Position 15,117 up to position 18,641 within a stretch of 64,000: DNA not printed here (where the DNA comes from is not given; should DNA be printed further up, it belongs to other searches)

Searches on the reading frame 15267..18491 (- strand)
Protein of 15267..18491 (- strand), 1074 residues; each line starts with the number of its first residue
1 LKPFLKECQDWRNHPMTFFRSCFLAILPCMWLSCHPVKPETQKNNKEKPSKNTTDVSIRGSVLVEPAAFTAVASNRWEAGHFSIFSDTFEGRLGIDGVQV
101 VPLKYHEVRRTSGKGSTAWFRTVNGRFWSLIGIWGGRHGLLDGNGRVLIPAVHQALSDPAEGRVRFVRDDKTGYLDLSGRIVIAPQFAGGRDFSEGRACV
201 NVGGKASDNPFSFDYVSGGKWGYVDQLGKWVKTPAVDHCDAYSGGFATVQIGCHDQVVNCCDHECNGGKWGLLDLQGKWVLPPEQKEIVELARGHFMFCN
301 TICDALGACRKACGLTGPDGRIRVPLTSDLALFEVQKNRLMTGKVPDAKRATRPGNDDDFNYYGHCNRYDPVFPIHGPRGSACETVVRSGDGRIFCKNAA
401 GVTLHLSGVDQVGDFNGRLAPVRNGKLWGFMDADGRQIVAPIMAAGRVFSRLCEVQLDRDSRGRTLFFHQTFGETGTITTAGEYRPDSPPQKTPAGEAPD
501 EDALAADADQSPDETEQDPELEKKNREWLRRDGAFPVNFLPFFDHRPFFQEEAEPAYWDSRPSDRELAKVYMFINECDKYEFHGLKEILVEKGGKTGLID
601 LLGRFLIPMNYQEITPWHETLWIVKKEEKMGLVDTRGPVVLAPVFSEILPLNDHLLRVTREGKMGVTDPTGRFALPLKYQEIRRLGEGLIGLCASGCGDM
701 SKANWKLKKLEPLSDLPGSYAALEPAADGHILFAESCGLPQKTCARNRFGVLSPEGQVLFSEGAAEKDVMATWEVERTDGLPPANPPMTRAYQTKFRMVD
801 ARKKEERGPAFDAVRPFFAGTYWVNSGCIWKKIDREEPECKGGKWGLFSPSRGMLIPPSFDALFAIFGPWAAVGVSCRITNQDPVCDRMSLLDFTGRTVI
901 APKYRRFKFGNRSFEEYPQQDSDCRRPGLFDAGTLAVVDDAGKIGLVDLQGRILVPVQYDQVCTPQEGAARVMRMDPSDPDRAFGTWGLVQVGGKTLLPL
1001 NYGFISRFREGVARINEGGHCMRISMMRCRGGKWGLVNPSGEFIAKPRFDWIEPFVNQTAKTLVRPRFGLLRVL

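Call 72: search_protein_families(library=pfam, proteins=[window:15267-18491:-], max_evalue=0.00001)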
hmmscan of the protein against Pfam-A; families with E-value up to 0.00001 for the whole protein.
window:15267-18491:- (1074 aa): 1 family
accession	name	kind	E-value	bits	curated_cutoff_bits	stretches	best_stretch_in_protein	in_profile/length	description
PF14903.11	WG_beta_rep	-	3.1e-58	193.9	25.6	1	173-205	2-34/35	WG containing repeat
